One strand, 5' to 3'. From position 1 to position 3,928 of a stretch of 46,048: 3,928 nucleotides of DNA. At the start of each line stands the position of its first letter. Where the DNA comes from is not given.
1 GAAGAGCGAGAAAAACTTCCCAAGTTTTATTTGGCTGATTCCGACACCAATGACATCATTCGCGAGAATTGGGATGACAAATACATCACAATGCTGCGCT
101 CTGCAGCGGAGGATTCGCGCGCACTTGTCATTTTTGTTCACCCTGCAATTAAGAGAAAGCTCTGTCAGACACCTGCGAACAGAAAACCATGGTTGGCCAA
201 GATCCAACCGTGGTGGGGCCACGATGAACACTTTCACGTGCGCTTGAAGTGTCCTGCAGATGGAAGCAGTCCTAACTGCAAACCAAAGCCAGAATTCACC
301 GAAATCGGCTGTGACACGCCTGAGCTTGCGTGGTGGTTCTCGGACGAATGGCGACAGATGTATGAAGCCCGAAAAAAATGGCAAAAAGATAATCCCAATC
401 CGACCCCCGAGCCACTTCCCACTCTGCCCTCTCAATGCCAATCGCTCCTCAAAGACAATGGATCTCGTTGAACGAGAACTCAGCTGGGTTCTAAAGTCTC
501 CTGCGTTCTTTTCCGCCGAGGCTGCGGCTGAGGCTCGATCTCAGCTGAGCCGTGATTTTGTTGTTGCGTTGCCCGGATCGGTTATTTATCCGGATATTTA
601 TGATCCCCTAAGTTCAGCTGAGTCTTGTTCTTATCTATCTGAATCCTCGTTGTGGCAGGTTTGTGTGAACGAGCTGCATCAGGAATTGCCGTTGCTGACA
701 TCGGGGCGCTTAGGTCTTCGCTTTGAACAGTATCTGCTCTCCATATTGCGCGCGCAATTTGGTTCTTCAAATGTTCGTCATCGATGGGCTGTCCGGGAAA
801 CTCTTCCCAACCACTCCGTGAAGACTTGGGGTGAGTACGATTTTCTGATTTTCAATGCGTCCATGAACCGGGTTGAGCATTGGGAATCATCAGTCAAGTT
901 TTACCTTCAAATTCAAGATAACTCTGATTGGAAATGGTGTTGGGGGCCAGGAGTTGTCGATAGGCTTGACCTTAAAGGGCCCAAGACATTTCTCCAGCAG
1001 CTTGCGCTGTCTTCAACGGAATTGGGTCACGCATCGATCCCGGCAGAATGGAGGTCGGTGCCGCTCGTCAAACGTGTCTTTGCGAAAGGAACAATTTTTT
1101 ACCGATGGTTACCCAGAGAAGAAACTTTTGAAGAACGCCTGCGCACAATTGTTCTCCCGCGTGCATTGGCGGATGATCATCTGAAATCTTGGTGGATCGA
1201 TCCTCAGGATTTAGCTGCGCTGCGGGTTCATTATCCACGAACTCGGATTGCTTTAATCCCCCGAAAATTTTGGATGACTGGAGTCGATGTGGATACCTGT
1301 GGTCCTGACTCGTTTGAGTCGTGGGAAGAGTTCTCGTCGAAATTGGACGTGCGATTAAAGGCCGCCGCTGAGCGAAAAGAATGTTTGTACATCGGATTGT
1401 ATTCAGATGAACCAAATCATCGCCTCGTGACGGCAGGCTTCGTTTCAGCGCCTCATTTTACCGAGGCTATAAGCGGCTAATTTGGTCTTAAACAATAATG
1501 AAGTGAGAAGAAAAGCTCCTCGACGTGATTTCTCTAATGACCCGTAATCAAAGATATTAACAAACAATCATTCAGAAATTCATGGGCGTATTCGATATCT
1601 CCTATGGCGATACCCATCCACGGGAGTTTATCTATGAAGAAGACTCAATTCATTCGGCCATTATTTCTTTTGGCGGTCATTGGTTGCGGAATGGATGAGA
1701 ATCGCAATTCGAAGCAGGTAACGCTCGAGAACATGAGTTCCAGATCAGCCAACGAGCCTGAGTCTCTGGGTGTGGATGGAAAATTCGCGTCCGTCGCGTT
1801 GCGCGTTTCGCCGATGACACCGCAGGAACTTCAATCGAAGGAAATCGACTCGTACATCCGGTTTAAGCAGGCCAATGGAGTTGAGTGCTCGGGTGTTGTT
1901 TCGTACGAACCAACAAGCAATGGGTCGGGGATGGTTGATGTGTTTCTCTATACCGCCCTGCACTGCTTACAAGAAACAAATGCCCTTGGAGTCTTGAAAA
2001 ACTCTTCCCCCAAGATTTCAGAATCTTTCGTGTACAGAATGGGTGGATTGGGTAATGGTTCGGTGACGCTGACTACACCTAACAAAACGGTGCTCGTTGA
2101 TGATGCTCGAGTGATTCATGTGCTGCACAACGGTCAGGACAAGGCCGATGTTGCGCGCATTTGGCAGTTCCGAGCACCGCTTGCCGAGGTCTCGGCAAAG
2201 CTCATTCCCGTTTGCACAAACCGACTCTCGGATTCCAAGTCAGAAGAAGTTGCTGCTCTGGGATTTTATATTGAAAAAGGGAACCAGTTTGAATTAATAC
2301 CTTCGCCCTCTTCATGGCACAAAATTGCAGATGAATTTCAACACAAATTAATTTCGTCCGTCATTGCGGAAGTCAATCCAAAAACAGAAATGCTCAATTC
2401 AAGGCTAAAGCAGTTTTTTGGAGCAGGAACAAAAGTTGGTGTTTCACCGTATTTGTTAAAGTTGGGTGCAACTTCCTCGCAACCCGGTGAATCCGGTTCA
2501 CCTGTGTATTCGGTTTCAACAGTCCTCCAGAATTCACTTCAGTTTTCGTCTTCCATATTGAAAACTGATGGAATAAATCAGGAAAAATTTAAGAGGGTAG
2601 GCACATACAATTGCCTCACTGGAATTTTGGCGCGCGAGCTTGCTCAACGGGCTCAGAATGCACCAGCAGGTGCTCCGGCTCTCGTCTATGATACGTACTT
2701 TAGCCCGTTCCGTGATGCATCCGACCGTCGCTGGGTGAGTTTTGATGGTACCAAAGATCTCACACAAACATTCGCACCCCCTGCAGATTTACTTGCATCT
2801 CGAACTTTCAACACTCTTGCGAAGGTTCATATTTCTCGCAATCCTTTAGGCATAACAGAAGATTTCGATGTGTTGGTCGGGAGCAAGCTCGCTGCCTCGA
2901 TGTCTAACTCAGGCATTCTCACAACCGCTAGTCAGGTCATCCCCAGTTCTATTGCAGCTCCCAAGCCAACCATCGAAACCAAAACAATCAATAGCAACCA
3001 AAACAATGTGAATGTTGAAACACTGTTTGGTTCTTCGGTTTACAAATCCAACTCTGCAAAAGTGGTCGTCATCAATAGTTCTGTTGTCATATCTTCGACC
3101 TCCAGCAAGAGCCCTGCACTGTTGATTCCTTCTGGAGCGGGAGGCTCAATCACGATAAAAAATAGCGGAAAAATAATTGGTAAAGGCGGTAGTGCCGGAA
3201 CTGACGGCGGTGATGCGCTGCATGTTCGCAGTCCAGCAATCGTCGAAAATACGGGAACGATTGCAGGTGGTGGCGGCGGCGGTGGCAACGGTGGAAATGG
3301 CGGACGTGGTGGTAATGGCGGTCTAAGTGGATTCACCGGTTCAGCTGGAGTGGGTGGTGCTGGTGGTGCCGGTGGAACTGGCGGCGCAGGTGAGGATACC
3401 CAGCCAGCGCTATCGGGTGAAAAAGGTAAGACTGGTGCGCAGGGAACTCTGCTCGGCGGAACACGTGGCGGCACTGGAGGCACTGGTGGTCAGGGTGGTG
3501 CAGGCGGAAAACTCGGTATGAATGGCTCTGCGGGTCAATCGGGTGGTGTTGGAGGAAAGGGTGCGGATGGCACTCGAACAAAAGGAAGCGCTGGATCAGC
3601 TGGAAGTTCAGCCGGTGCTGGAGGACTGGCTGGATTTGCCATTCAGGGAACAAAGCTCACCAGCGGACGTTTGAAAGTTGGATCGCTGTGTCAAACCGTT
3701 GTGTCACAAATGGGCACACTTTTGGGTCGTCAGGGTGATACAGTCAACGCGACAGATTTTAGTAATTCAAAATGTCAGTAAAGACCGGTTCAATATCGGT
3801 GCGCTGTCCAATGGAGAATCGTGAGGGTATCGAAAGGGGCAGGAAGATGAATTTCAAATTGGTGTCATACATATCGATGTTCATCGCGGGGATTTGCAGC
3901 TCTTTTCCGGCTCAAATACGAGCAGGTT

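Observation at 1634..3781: Trypsin-like protease fused to a polyglycine-rich C-terminal region of about 170 residues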

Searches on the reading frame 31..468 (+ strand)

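Call 12: search_protein_families(library=pfam, proteins=[window:31-468:+], max_evalue=0.001)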
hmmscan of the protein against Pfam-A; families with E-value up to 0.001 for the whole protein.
window:31-468:+ (146 aa): 1 family
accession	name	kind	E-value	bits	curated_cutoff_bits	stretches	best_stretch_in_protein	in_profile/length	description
PF03411.18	Peptidase_M74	-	3.9e-35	122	25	1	2-140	113-239/240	Penicillin-insensitive murein endopeptidase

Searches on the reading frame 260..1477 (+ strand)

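Call 12: search_protein_families(library=pfam, proteins=[window:260-1477:+], max_evalue=0.001)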
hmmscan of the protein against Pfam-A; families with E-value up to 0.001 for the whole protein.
window:260-1477:+ (406 aa): 1 family
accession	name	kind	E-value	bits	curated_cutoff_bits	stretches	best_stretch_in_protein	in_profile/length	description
PF08907.16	DUF1853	-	4.7e-29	102.3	25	1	72-365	1-255/285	Domain of unknown function (DUF1853)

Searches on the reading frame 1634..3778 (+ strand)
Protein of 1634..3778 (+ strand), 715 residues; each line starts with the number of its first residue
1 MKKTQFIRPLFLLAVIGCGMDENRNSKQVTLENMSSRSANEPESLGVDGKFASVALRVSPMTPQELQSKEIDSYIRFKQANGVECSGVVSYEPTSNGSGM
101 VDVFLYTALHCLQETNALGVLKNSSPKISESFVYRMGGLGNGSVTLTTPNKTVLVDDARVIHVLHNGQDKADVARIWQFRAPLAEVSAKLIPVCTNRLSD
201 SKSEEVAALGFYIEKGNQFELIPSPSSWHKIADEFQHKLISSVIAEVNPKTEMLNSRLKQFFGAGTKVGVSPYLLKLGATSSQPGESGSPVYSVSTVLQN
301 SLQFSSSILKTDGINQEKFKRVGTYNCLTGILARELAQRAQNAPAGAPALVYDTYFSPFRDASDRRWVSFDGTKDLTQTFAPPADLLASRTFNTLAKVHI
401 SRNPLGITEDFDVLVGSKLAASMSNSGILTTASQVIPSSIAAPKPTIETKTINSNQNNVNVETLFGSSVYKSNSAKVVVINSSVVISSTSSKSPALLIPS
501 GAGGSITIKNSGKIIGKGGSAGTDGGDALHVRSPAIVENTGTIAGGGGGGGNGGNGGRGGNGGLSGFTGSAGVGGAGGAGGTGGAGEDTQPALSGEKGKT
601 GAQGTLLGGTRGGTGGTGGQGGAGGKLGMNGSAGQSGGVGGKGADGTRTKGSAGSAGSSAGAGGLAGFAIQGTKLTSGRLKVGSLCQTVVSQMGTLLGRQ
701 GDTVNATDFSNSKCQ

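Call 3: search_protein_families(library=pfam, proteins=[window:1634-3778:+], max_evalue=1)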
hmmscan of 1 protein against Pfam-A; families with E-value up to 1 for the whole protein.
window:1634-3778:+ (715 aa): 1 family
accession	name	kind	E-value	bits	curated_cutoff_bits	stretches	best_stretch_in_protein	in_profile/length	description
PF13083.13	KH_KhpA-B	-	0.38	11.1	32.1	0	691-706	38-53/73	KhpA/KhpB, KH domain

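Call 4: search_protein_families(library=ncbifam, proteins=[window:1634-3778:+], max_evalue=1)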
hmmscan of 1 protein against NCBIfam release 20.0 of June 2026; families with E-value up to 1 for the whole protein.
window:1634-3778:+ (715 aa): 0 families

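Call 5: search_solved_structures(query=window:1634-3778:+, max_evalue=1, show_alignments=2)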
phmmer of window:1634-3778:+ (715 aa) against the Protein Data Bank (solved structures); distinct sequences matched with E-value up to 1: 1.
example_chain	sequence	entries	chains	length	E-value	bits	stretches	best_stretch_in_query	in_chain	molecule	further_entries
3rjt_A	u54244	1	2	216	0.37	12.5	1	136-179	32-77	Lipolytic protein G-D-S-L family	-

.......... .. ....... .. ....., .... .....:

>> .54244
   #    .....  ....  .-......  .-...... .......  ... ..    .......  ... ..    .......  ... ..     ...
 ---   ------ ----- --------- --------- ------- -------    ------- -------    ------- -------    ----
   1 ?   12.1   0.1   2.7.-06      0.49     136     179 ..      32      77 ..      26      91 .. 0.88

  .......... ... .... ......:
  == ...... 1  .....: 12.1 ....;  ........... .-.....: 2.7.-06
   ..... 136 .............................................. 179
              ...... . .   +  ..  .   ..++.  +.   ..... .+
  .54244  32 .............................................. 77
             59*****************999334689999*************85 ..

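Call 6: find_homologous_proteins(query=window:1634-3778:+, max_evalue=0.001)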
Query window:1634-3778:+ (715 aa): 5 proteins with E <= 0.001 among 8000 candidates.
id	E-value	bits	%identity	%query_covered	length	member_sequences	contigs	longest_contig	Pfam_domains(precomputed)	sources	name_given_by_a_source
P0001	0.0e+0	1548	100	100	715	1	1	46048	PF05268.19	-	-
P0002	1.8e-278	944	65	96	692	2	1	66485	PF05268.19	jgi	-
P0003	1.3e-136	475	37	75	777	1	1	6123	PF05268.19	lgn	-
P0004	1.6e-126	442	35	76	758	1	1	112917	PF05268.19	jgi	-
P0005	6.9e-113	397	34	76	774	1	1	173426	PF05268.19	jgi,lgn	jgi:hypothetical protein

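Call 13: find_encoding_contigs(protein=P0002, flank=8000, max_places=3)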
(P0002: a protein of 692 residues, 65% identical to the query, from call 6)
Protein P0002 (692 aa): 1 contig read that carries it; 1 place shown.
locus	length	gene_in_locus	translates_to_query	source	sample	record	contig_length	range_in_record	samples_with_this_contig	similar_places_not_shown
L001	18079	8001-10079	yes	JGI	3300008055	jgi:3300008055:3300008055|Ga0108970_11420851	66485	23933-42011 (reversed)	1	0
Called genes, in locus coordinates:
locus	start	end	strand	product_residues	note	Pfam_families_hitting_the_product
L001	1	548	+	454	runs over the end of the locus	PF01595:CNNM, PF00571:CBS, PF03471:CorC_HlyC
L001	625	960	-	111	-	-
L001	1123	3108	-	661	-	PF06068:TIP49 (faint), PF13177:DNA_pol3_delta2, PF00004:AAA, PF13401:AAA_22 (faint), PF22608:DNAX_ATPase_lid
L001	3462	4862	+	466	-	PF00015:MCPsignal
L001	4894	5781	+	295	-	PF00484:Pro_CA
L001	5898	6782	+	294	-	PF03411:Peptidase_M74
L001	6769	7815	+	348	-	PF08907:DUF1853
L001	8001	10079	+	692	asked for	PF05268:GP38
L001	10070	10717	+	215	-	-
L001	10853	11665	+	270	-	-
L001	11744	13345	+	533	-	PF08811:DUF1800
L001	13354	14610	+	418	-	PF07394:DUF1501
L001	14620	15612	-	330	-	PF00291:PALP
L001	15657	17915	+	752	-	PF07228:SpoIIE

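Call 14: find_encoding_contigs(protein=P0005, flank=8000, max_places=3)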
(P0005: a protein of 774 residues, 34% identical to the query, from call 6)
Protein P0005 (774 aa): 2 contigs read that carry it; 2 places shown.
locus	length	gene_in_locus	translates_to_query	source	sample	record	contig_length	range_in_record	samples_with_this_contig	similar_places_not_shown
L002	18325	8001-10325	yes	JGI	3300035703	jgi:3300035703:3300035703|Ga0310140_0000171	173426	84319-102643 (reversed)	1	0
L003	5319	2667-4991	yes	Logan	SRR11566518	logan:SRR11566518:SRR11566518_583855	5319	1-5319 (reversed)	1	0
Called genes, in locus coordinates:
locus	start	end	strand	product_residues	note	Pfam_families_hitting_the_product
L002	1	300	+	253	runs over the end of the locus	PF00528:BPD_transp_1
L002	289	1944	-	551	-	-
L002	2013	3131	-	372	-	-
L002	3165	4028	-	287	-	PF01435:Peptidase_M48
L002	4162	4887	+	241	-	PF06903:VirK (faint)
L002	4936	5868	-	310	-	PF13387:Lnb_N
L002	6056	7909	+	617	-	-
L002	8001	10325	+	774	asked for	PF05268:GP38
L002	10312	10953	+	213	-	-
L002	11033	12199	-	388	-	PF13173:AAA_14, PF13635:DUF4143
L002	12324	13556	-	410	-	PF06206:CpeT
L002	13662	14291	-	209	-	PF00881:Nitroreductase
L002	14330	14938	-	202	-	PF02525:Flavodoxin_2 (weak), PF03358:FMN_red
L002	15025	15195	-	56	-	-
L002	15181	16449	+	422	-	-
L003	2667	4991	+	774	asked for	PF05268:GP38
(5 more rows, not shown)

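Call 15: find_encoding_contigs(protein=P0004, flank=8000, max_places=3)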
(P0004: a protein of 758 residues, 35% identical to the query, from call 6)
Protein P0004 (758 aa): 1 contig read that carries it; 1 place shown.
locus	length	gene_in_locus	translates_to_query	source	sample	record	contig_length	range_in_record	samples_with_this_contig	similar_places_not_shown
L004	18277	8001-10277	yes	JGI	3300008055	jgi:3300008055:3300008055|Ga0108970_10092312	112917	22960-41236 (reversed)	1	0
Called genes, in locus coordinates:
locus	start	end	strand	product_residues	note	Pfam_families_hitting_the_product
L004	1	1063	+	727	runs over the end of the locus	PF00403:HMA, PF00122:E1-E2_ATPase, PF00702:Hydrolase, PF08282:Hydrolase_3 (weak)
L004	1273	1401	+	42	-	-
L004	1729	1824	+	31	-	-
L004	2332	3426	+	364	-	PF02746:MR_MLE_N, PF13378:MR_MLE_C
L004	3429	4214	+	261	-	PF00005:ABC_tran, PF13304:AAA_21 (faint)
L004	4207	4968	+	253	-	PF00528:BPD_transp_1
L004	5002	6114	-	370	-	-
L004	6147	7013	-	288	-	PF01435:Peptidase_M48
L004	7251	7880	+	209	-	PF06903:VirK (faint)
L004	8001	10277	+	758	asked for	PF05268:GP38 (weak)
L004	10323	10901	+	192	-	-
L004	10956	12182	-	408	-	PF06206:CpeT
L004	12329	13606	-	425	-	PF07399:Na_H_antiport_3, PF03600:CitMHS (weak)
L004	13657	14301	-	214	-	PF00881:Nitroreductase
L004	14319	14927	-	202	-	PF02525:Flavodoxin_2 (faint), PF03358:FMN_red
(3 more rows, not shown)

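Call 20: predict_structure(alignment_id=A1)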
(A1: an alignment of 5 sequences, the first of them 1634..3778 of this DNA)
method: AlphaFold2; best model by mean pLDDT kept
length: 715 residues; sequences in the alignment: 5
mean_pLDDT: 35.8   pTM: 0.29
mean pLDDT of the five models: 35.8, 33.4, 33.3, 33.2, 31.7
residues with pLDDT >= 90: 0; 70-90: 29; 50-70: 73; < 50: 613
segments of 3 or more residues with pLDDT < 50: 1-103, 113-174, 177-445, 519-524, 547-715
pLDDT, mean of each block of 10 residues (from residue 1): 27 23 24 26 25 22 29 40 44 41 49 39 36 25 24 33 43 47 38 25 26 22 27 28 29 34 29 27 28 26 29 31 27 34 33 35 42 40 36 26 25 29 26 27 55 77 65 73 67 64 65 58 50 57 48 36 37 37 31 28 29 33 28 28 31 31 31 29 27 26 29 25
secondary structure, 60 per line:
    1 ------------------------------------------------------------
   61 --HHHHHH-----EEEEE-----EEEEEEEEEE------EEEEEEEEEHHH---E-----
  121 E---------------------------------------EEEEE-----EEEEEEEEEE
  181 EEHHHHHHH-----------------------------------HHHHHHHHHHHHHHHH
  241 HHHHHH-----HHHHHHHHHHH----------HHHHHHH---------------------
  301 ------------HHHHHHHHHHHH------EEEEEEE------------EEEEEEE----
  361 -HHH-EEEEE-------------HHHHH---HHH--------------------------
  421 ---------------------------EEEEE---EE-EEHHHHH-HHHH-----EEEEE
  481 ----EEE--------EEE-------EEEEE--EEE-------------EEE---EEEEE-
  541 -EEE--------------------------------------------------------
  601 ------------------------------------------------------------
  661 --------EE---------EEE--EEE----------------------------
elements in order (helices of 4 or more, strands of 3 or more residues): H63-68 E74-78 E84-93 E100-108 E161-165 E171-182 H183-189 H225-246 H252-262 H273-279 H313-324 E331-337 E350-356 E366-370 H384-388 E448-452 H461-465 H467-470 E476-480 E485-487 E496-498 E506-510 E513-515 E529-531 E535-539 E542-544 E680-682 E685-687

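Call 54: search_protein_families(library=pfam, proteins=[P0002], max_evalue=10)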
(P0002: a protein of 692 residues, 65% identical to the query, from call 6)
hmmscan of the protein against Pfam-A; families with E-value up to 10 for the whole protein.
P0002 (692 aa): 1 family
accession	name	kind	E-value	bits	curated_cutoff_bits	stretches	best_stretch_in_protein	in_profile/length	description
PF11521.13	TFIIE-A_C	-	0.11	13.4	22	1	13-52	38-78/85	C-terminal general transcription factor TFIIE alpha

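Call 100: fold_search(model_id=the predicted structure, library=pdb)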
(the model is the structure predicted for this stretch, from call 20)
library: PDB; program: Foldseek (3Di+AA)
matches with E <= 10: 292; with E <= 0.001: 0
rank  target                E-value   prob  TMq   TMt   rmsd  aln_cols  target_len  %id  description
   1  9v85_C                4.8e-03  1.00  0.11  0.31   4.5       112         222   18  Superfolder GFP fused gp38 receptor binding domain of bacteriophage PP01 (released 2026-01-07)
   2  6f45_D                4.1e-02  0.99  0.12  0.31   3.8       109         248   23  Crystal structure of the gp37-gp38 adhesin tip complex of the bacteriophage S16 long tail fiber (released 2018-08-01)
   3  9fnd_X                4.4e-01  0.02  0.05  0.08  19.7       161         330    7  Transcriptional activator PafBC bound to mycobacterial RNA polymerase (released 2025-02-12)
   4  8q9t_A                5.6e-01  0.13  0.04  0.03   9.9        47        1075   17  CryoEM structure of a S. Cerevisiae Ski238 complex bound to RNA (released 2023-11-29)
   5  6v65_A                7.1e-01  0.03  0.05  0.18  16.6       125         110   12  Crystal structure of KRAS(GMPPNP)-NF1(GRD)-SPRED1 complex (released 2020-07-15)
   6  7bu9_C                7.1e-01  0.02  0.05  0.10  19.7       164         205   13  Crystal Structure of Spindlin1-H3(K4me3-K9me2) complex (released 2020-10-14)
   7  4a4k_A                8.1e-01  0.09  0.04  0.09  10.3        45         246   16  Crystal structure of the S. cerevisiae Ski2 insertion domain (released 2011-12-21)
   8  4exm_A                8.1e-01  0.03  0.05  0.08  15.8       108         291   12  The crystal structure of an engineered phage lysin containing the binding domain of pesticin and the killing domain of (released 2012-06-20)
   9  4a4k_I                9.1e-01  0.08  0.04  0.09  10.3        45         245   16  Crystal structure of the S. cerevisiae Ski2 insertion domain (released 2011-12-21)
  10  4a4k_E                1.1e+00  0.08  0.04  0.09  10.3        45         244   16  Crystal structure of the S. cerevisiae Ski2 insertion domain (released 2011-12-21)
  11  4a4k_C                1.1e+00  0.08  0.04  0.09  10.2        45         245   16  Crystal structure of the S. cerevisiae Ski2 insertion domain (released 2011-12-21)
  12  4a4z                  1.1e+00  0.07  0.04  0.03  10.4        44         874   14  CRYSTAL STRUCTURE OF THE S. CEREVISIAE DEXH HELICASE SKI2 BOUND TO AMPPNP (released 2011-12-21)
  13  1jta                  1.1e+00  0.06  0.07  0.11   9.7       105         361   17  Crystal Structure of Pectate Lyase A (C2 form) (released 2002-06-19)
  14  5y5w_D                1.4e+00  0.01  0.04  0.11  16.1       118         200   14  Crystal structure of human Spindlin1 in complex with a histone H4K20(me3) peptide (released 2017-10-11)
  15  7e9c_K                1.5e+00  0.11  0.04  0.15   5.2        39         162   13  Cryo-EM structure of the 1:1 Orc1 BAH domain in complex with nucleosome (released 2022-09-07)
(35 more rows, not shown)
